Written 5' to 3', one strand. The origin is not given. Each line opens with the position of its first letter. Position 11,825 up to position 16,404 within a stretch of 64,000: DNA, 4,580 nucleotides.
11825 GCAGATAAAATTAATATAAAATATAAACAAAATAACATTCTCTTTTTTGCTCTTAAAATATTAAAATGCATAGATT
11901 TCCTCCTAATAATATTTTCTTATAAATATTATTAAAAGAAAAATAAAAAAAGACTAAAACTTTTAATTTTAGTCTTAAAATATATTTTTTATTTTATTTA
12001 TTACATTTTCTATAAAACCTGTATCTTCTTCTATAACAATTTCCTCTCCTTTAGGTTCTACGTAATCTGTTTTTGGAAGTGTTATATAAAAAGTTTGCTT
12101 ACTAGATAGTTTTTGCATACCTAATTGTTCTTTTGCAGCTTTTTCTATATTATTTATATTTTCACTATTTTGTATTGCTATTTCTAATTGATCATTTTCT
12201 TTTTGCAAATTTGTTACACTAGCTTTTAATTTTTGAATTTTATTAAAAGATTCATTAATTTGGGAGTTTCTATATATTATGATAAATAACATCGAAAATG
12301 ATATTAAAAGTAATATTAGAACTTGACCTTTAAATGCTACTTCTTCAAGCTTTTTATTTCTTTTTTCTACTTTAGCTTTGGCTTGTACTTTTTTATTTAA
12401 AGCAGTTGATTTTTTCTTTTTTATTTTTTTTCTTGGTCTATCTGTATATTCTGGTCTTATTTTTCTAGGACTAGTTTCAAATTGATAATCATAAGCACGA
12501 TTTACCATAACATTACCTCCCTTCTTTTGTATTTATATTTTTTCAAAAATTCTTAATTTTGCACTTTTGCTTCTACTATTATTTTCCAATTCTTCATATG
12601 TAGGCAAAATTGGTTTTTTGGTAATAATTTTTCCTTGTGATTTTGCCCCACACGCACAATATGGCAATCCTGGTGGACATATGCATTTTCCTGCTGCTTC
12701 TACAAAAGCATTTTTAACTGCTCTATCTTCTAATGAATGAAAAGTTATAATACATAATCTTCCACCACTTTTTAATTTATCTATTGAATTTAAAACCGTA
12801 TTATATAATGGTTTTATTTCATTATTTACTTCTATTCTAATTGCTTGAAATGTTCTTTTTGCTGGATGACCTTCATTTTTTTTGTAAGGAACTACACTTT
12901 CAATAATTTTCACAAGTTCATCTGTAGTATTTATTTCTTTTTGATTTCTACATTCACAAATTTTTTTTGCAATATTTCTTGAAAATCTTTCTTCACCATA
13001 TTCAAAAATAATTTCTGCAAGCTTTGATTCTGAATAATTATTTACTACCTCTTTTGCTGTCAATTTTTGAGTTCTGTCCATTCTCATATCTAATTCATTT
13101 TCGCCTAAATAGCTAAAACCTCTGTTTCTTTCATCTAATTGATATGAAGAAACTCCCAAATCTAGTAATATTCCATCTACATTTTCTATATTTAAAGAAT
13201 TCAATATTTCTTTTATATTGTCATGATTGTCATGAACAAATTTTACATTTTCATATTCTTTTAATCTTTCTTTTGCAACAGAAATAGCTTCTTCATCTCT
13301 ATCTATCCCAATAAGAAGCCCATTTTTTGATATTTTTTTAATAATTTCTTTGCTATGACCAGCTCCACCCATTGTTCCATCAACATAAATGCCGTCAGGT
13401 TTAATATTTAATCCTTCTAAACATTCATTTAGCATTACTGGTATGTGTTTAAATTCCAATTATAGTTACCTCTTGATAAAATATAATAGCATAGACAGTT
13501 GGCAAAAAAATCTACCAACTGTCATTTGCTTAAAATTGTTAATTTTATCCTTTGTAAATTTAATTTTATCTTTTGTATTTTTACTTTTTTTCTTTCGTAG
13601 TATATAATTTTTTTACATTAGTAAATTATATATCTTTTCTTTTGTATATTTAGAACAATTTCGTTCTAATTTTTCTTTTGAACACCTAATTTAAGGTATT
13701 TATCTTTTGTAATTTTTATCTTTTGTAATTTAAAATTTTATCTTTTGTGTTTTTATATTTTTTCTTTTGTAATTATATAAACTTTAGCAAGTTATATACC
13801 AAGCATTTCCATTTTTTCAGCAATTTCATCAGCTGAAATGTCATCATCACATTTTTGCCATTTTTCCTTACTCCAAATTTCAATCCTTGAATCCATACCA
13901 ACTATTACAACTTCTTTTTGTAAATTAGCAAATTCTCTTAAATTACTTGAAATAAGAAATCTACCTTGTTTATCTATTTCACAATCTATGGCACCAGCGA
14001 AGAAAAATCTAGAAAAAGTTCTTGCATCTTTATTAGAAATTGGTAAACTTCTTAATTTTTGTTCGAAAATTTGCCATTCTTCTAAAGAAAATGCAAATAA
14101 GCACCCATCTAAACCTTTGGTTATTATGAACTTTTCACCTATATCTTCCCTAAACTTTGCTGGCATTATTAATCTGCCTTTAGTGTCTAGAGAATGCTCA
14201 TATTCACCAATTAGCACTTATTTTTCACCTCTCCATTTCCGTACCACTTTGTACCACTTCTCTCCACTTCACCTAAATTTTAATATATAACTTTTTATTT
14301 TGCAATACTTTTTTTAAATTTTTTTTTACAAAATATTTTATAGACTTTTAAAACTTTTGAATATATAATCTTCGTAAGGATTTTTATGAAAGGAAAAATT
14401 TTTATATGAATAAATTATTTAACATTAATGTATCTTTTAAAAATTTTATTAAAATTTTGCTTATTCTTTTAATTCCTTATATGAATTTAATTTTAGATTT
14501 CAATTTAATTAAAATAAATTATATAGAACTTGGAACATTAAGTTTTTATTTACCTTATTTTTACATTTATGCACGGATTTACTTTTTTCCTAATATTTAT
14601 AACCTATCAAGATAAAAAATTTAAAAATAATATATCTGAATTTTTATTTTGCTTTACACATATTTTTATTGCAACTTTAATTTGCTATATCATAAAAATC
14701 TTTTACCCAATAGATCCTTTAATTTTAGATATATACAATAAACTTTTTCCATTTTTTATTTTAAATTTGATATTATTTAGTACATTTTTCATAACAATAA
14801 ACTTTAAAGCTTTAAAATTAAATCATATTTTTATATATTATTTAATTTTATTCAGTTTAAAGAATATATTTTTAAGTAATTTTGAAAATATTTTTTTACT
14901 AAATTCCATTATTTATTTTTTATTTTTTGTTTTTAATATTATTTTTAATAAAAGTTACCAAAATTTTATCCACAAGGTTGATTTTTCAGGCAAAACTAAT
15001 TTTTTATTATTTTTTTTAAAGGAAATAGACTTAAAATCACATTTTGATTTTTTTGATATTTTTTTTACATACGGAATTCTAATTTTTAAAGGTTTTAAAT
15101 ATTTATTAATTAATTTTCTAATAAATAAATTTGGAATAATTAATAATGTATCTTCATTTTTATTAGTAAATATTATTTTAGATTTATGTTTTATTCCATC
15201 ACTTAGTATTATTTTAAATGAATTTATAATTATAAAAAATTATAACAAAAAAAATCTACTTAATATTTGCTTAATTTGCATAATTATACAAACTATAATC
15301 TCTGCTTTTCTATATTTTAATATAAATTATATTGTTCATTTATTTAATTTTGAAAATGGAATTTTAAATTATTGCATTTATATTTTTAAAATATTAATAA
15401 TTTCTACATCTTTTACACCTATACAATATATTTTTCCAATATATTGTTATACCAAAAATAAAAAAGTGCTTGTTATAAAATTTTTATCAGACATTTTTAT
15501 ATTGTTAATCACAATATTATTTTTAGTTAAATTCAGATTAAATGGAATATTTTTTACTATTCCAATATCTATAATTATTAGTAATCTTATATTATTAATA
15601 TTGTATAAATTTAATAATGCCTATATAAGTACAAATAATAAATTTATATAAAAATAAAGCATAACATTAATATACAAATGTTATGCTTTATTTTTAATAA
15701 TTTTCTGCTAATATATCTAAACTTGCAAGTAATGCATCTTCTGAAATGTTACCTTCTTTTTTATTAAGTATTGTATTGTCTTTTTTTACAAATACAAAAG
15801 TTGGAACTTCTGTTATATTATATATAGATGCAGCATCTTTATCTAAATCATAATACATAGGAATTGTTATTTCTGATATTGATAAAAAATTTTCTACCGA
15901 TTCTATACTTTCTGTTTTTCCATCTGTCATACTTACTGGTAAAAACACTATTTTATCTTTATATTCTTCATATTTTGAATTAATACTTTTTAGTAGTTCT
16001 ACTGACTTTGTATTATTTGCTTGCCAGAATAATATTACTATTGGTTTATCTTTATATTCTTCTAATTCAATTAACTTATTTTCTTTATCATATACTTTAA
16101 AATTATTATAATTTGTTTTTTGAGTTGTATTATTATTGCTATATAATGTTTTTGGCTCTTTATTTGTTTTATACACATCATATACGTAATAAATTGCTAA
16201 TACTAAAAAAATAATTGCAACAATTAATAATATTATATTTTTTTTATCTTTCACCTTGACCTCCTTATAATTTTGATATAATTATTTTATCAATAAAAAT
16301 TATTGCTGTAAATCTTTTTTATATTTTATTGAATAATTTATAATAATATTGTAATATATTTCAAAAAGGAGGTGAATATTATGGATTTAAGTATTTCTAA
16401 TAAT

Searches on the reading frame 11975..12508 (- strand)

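Call 74: search_protein_families(library=pfam, proteins=[window:11975-12508:-], max_evalue=0.0001)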
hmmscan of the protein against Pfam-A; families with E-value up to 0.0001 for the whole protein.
window:11975-12508:- (177 aa): 1 family
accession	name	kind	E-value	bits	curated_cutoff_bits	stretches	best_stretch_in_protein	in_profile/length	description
PF04977.20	DivIC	-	2.1e-06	27.9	28.9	1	66-133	1-69/80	Septum formation initiator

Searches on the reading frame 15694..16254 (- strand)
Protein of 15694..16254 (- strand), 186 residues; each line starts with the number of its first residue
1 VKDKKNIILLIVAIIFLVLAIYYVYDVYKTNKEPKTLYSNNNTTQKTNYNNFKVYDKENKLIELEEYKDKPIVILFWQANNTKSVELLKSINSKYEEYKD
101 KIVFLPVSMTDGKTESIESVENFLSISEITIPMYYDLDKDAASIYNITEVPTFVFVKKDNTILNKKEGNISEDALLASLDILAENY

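Call 74: search_protein_families(library=pfam, proteins=[window:15694-16254:-], max_evalue=0.0001)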
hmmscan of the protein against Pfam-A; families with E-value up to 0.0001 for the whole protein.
window:15694-16254:- (186 aa): 3 families
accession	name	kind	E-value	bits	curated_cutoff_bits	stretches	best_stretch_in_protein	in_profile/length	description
PF00578.27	AhpC-TSA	-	4.3e-11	43.3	26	1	50-162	6-121/124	AhpC/TSA family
PF13905.12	Thioredoxin_8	-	1.2e-07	32.4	27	1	70-162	2-94/94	Thioredoxin-like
PF08534.16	Redoxin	-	1.4e-05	25.3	26.6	1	51-171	8-137/148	Redoxin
